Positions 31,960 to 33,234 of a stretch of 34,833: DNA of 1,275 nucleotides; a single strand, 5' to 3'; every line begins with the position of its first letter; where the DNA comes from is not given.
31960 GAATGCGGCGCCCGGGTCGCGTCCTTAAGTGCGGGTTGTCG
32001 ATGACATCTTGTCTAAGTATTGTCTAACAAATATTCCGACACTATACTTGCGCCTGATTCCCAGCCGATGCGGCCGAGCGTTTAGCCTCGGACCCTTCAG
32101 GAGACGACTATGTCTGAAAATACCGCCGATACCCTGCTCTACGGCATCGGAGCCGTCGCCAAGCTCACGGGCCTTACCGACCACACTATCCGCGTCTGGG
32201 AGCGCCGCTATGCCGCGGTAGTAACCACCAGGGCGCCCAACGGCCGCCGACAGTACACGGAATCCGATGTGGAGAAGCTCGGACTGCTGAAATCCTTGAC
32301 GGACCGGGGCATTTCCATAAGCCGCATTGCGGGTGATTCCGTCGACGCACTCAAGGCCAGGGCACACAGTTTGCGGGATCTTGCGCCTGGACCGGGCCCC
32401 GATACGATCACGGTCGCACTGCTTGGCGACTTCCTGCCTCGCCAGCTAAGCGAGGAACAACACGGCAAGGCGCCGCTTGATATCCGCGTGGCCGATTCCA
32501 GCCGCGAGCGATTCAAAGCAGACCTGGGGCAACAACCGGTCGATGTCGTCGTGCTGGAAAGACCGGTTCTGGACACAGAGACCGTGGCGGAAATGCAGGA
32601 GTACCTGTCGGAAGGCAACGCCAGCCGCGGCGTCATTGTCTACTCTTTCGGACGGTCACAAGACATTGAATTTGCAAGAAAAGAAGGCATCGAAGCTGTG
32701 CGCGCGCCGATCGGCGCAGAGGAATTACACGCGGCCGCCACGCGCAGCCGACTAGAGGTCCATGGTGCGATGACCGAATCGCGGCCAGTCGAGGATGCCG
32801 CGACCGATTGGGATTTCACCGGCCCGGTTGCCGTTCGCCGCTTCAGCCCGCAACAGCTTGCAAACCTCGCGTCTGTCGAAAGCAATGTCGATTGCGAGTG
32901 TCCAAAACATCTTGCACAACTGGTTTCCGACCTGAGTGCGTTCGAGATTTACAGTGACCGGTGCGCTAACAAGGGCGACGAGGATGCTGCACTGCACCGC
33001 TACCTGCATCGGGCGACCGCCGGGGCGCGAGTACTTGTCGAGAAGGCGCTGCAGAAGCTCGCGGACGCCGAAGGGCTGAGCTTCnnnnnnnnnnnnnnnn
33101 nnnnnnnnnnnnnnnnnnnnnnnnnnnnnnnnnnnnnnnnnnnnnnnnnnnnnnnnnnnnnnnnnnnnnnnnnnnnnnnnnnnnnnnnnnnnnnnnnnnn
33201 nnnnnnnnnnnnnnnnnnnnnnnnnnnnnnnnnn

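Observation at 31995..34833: Candidate light- or photo-oxidative-stress module: LitR-like MerR regulator, shared operator, anti-SD RNA, micro-ORFs and a permuted photolyase-like flavoprotein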

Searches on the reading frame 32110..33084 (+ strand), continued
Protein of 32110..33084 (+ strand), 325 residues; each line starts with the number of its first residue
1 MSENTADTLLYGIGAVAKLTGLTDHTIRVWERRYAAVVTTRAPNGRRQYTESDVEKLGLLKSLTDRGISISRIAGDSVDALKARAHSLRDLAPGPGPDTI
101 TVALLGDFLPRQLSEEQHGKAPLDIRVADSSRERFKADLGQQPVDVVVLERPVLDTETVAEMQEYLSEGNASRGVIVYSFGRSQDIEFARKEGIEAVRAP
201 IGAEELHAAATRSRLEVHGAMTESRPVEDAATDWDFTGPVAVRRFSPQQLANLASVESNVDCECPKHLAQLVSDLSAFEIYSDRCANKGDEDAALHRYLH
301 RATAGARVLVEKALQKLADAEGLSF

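Call 38: find_encoding_contigs(protein=P0120, flank=8000, max_places=2)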
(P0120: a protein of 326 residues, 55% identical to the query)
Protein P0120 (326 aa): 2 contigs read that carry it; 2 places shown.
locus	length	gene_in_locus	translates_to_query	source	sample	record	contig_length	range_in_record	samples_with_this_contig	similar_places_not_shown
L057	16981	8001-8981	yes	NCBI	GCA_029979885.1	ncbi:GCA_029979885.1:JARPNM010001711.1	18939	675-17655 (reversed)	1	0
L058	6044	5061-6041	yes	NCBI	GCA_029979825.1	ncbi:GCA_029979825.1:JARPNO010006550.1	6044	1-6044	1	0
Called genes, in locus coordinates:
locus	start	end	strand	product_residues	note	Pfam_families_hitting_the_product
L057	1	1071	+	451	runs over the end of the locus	PF01654:Cyt_bd_oxida_I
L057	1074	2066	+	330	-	PF02322:Cyt_bd_oxida_II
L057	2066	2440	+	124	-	PF04134:DCC1-like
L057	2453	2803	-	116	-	-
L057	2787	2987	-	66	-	-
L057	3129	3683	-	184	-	-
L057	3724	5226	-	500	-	PF04244:DPRP, PF03441:FAD_binding_7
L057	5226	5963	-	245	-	PF13489:Methyltransf_23, PF05401:NodS (faint), PF05175:MTS (weak), PF02353:CMAS, PF13847:Methyltransf_31, PF08241:Methyltransf_11, PF08242:Methyltransf_12, PF13649:Methyltransf_25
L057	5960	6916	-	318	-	PF00892:EamA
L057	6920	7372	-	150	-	PF13664:DUF4149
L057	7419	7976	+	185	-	PF03232:COQ7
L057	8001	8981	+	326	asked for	PF13411:MerR_1, PF00376:MerR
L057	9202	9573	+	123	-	PF01355:HIPIP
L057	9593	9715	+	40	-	-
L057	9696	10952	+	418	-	PF03441:FAD_binding_7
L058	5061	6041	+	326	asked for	PF13411:MerR_1, PF00376:MerR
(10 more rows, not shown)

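Call 94: search_protein_families(library=pfam, proteins=[L043:6956-7537:+, L043:7537-8223:+, L043:8499-8927:+, L018:4821-5357:+, L037:4101-4928:+], max_evalue=0.001)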
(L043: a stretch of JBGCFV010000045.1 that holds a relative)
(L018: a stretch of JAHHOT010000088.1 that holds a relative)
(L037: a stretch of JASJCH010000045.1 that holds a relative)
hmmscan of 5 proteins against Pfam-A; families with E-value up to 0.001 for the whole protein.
L043:6956-7537:+ (194 aa): 1 family
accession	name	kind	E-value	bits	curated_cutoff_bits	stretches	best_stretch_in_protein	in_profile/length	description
PF02152.23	FolB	-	2.2e-26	93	31.8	1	69-177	1-112/113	Dihydroneopterin aldolase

L043:7537-8223:+ (229 aa): 1 family
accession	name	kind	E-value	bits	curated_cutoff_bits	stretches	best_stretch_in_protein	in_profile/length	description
PF01227.27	GTP_cyclohydroI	-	1.3e-58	197.9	27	1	55-227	4-175/179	GTP cyclohydrolase I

L043:8499-8927:+ (143 aa): 2 families
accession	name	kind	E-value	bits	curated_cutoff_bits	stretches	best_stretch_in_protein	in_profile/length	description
PF13561.12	adh_short_C2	-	6.1e-15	55.9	27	1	7-141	97-236/236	Enoyl-(Acyl carrier protein) reductase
PF00106.31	adh_short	-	1.4e-11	44.7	26.6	1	7-88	101-183/195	short chain dehydrogenase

L018:4821-5357:+ (179 aa): 1 family
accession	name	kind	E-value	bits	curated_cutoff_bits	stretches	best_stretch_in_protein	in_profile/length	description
PF00255.25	GSHPx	-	5e-32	110.1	27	1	35-131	12-107/108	Glutathione peroxidase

L037:4101-4928:+ (276 aa): 5 families
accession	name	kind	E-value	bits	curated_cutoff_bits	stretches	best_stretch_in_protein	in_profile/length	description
PF08282.18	Hydrolase_3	-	2.9e-42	145.6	20.9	1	4-267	1-255/255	haloacid dehalogenase-like hydrolase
PF00702.32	Hydrolase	-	2.4e-09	38.3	26.4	0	197-235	152-191/191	haloacid dehalogenase-like hydrolase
PF05116.19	S6PP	-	1.7e-07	31.6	20.3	0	192-243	156-209/247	Sucrose-6F-phosphate phosphohydrolase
PF12710.13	HAD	-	1.5e-05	25.9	27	0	199-232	152-189/189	haloacid dehalogenase-like hydrolase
PF13419.12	HAD_2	-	0.00075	20.1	23.8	0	4-26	1-23/178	Haloacid dehalogenase-like hydrolase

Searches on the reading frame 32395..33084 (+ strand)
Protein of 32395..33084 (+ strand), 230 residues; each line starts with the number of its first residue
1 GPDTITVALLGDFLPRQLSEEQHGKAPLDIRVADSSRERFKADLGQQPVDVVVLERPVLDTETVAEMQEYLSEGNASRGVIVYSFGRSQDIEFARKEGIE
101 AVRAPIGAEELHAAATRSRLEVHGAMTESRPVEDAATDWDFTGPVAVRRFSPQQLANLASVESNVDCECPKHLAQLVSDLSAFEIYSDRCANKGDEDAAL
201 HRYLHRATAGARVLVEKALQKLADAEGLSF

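Call 68: search_protein_representatives(protein=window:32395-33084:+)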
Query: 230 residues. Proteins with E-value up to 0.001 (for the whole library): 1172; up to 1e-10: 923; up to 1e-30: 36. The best 150 are listed.
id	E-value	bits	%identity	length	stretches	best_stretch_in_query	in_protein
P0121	2.6e-64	233.4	61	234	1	45-229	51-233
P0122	2.4e-60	220.5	50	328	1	2-230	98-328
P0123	7.3e-60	218.9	50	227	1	5-228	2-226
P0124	8.1e-59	215.5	48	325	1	7-230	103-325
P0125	1.6e-58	214.5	47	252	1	4-230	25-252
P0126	1.6e-51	191.7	45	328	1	5-230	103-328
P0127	2.2e-49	184.7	45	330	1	4-228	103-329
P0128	2.1e-46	174.9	42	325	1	1-228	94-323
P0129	4.4e-45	170.6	42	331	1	5-228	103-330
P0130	1.5e-42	162.3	42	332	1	2-229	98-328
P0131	7.3e-41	156.8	44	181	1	53-230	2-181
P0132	8.4e-40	153.4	39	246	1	5-228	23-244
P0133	1.5e-39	152.5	39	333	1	4-228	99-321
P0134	1.5e-39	152.5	41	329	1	6-228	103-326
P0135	5.1e-39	150.8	40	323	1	6-230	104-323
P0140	4.2e-35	138.0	38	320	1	7-229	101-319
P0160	1.5e-30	123.2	37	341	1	7-229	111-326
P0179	4.5e-28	115.0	33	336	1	10-229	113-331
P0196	4.7e-27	111.7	32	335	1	5-229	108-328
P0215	7.9e-26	107.7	34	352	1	7-229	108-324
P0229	4.6e-25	105.2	32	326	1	4-228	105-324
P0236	7.5e-25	104.5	32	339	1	2-228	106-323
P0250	1.9e-24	103.2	33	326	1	47-228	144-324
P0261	4.2e-24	102.1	32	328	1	9-229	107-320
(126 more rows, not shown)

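Call 69: list_cluster_members(proteins=[P0128, P0140, P0160, P0179, P0196, P0215, P0229, P0236, P0250, P0261])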
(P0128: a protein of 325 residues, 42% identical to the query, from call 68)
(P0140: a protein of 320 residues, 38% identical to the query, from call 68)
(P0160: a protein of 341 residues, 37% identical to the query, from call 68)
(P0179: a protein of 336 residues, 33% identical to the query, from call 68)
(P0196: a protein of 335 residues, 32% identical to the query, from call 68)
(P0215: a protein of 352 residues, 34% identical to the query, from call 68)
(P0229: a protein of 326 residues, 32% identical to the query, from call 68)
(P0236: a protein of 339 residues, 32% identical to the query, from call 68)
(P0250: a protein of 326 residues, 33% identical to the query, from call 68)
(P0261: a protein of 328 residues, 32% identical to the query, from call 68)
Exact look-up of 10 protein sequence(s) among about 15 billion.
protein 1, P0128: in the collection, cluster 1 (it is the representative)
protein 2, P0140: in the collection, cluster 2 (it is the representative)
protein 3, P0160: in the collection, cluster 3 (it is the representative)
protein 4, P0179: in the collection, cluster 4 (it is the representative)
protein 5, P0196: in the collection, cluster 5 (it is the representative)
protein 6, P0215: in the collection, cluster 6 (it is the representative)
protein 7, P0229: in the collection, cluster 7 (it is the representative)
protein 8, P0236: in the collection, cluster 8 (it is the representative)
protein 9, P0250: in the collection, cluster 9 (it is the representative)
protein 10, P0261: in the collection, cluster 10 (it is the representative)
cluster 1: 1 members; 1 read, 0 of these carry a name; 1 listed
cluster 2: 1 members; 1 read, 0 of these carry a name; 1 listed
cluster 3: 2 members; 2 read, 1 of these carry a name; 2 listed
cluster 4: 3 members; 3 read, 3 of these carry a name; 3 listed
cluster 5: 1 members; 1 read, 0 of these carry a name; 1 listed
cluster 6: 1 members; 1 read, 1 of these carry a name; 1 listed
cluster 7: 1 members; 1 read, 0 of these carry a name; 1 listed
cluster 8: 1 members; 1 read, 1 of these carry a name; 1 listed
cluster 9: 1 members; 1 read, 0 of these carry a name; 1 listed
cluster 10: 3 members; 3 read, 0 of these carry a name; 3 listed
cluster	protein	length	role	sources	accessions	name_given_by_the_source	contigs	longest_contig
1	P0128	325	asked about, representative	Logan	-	-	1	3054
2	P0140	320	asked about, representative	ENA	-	-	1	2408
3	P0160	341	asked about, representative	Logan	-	-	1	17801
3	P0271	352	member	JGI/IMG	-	MerR family transcriptional regulator, light-induced transcriptional regulator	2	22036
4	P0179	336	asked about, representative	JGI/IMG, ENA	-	DNA-binding transcriptional MerR regulator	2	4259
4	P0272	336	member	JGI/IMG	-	DNA-binding transcriptional MerR regulator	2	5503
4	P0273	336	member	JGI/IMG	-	DNA-binding transcriptional MerR regulator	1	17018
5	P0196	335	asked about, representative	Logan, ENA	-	-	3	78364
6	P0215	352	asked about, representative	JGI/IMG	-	DNA-binding transcriptional MerR regulator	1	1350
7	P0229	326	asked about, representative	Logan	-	-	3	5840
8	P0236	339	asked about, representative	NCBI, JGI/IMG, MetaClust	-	GOS_JCVI_SCAF_1097156394653_1_gene2006270 COG0789 ""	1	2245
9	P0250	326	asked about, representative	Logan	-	-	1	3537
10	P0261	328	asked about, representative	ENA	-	-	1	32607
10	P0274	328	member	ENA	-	-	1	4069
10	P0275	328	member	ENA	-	-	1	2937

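Call 70: find_encoding_contigs(protein=P0196, flank=7000, max_places=1)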
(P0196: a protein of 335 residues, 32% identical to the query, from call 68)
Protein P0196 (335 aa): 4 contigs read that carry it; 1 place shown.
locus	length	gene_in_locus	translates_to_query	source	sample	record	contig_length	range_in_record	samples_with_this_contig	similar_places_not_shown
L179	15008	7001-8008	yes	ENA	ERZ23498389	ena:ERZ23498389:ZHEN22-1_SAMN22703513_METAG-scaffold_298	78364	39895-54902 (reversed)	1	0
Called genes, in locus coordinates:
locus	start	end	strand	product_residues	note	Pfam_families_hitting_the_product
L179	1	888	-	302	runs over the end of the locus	PF01882:DUF58 (faint)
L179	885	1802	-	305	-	PF20030:bpMoxR, PF00004:AAA (weak), PF07726:AAA_3, PF07728:AAA_5, PF17863:AAA_lid_2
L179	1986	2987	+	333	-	PF24827:AstE_AspA_cat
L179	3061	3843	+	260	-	PF00378:ECH_1, PF16113:ECH_2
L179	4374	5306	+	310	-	PF00126:HTH_1, PF03466:LysR_substrate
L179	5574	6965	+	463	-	PF04542:Sigma70_r2, PF04539:Sigma70_r3, PF04545:Sigma70_r4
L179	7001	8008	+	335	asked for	PF00376:MerR, PF13411:MerR_1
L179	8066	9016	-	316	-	PF05145:AbrB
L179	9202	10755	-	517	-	PF11794:HpaB_N, PF03241:HpaB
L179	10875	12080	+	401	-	PF02515:CoA_transf_3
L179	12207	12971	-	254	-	-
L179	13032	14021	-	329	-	PF02826:2-Hacid_dh_C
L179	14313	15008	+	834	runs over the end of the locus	PF04945:YHS, PF24273:TRASH_HVO_1752_C (faint), PF04945:YHS, PF19335:HMBD, PF00122:E1-E2_ATPase, PF00702:Hydrolase, PF08282:Hydrolase_3 (faint)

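Call 71: find_encoding_contigs(protein=P0261, flank=7000, max_places=1)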
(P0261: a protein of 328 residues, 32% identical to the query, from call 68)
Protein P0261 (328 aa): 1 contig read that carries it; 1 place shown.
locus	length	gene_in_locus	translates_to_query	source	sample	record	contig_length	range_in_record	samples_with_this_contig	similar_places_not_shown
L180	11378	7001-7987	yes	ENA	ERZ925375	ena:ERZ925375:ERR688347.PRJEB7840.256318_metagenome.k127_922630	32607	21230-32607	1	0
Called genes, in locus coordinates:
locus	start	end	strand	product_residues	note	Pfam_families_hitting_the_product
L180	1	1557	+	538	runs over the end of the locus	PF01514:YscJ_FliF, PF08345:YscJ_FliF_C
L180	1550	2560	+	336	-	PF03448:MgtE_N (faint), PF14842:FliG_N, PF14841:FliG_M, PF01706:FliG_C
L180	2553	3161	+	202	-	PF02108:FliH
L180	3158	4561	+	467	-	PF00006:ATP-synt_ab, PF18269:T3SS_ATPase_C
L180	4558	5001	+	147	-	PF02050:FliJ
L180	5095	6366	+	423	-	PF02120:Flg_hook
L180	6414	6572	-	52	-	-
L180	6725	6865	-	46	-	-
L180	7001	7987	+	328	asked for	PF13411:MerR_1, PF00376:MerR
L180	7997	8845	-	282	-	-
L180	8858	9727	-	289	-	PF00685:Sulfotransfer_1, PF13469:Sulfotransfer_3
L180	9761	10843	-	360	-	-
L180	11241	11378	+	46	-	?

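Call 85: predict_structure(alignment_id=A6)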
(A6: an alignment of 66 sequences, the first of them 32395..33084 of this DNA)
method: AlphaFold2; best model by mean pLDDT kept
length: 230 residues; sequences in the alignment: 66
mean_pLDDT: 89.9   pTM: 0.84
mean pLDDT of the five models: 89.9, 89.8, 89.6, 89.4, 89.1
residues with pLDDT >= 90: 176; 70-90: 30; 50-70: 21; < 50: 3
segments of 3 or more residues with pLDDT < 50: none
pLDDT, mean of each block of 10 residues (from residue 1): 87 94 83 97 97 98 98 96 96 95 95 88 53 63 89 94 89 96 94 82 94 97 93
secondary structure, 60 per line:
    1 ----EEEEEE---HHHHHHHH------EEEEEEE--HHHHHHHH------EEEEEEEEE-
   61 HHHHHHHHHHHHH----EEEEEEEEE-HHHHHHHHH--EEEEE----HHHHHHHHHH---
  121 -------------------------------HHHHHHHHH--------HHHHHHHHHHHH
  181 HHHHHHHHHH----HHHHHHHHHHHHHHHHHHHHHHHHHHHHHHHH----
elements in order: E5-10 H14-21 E28-34 H37-44 E51-59 H61-73 E78-86 H88-96 E99-103 H108-117 H152-160 H169-190 H195-226

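Call 87: fold_search(model_id=the predicted structure, library=pdb)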
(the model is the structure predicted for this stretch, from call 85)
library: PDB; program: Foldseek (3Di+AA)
matches with E <= 10: 1153; with E <= 0.001: 0
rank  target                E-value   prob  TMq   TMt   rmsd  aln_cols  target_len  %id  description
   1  8thp_A                1.8e-03  1.00  0.40  0.20  17.6       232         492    9  PorX phosphatase null mutant (T271V) (released 2024-04-17)
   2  8tff_A                2.6e-03  1.00  0.40  0.19  17.9       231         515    9  PorX with BeF3 phosphate analog (released 2024-04-17)
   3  8p6f_B                3.1e-03  1.00  0.40  0.20  17.9       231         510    9  Crystal structure of PorX-Fj (released 2024-04-03)
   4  8tfm_A                3.9e-03  1.00  0.40  0.20  18.0       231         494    9  PorX with Zn (primitive orthorhombic crystal form) (released 2024-04-17)
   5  8ted_A                3.9e-03  1.00  0.40  0.20  17.9       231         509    9  PorX primitive orthorhombic crystal form (released 2024-04-17)
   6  8tff_B                3.9e-03  1.00  0.39  0.19  17.5       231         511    9  PorX with BeF3 phosphate analog (released 2024-04-17)
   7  6xeh_MODEL_1_A        4.7e-03  1.00  0.36  0.57   5.1       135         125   21  Solution NMR Structure of DE NOVO DESIGNED Rossmann 2x3 Fold Protein r2x3_168, Northeast Structural Genomics C (released 2020-08-05)
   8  4myr_C                5.3e-03  1.00  0.37  0.61   4.2       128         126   12  Crystal structure of a putative CpaE2 pilus assembly protein (CpaE2) from Sinorhizobium meliloti 1021 at 2.72 A resolu (released 2013-10-16)
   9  4dad                  5.6e-03  1.00  0.38  0.59   3.9       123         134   19  Crystal structure of a Putative pilus assembly-related protein (BPSS2195) from Burkholderia pseudomallei K96243 at 2.50  (released 2012-01-25)
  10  3rqi                  6.0e-03  1.00  0.38  0.49   3.8       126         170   13  Crystal structure of a response regulator protein from Burkholderia pseudomallei with a phosphorylated aspartic acid, ca (released 2011-05-11)
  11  3bre_A                6.7e-03  1.00  0.39  0.29   3.8       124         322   15  Crystal Structure of P.aeruginosa PA3702 (released 2008-04-01)
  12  4myr_B                6.7e-03  1.00  0.37  0.61   4.0       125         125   11  Crystal structure of a putative CpaE2 pilus assembly protein (CpaE2) from Sinorhizobium meliloti 1021 at 2.72 A resolu (released 2013-10-16)
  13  1srr_A                8.5e-03  1.00  0.40  0.71   4.6       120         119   14  CRYSTAL STRUCTURE OF A PHOSPHATASE RESISTANT MUTANT OF SPORULATION RESPONSE REGULATOR SPO0F FROM BACILLUS SUBTILIS (released 1997-04-21)
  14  1sc6_B                8.5e-03  0.99  0.28  0.18   4.8       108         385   19  Crystal Structure of W139G D-3-Phosphoglycerate dehydrogenase complexed with NAD+ (released 2005-02-22)
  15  8ted_B                9.5e-03  0.99  0.40  0.20  17.8       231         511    8  PorX primitive orthorhombic crystal form (released 2024-04-17)
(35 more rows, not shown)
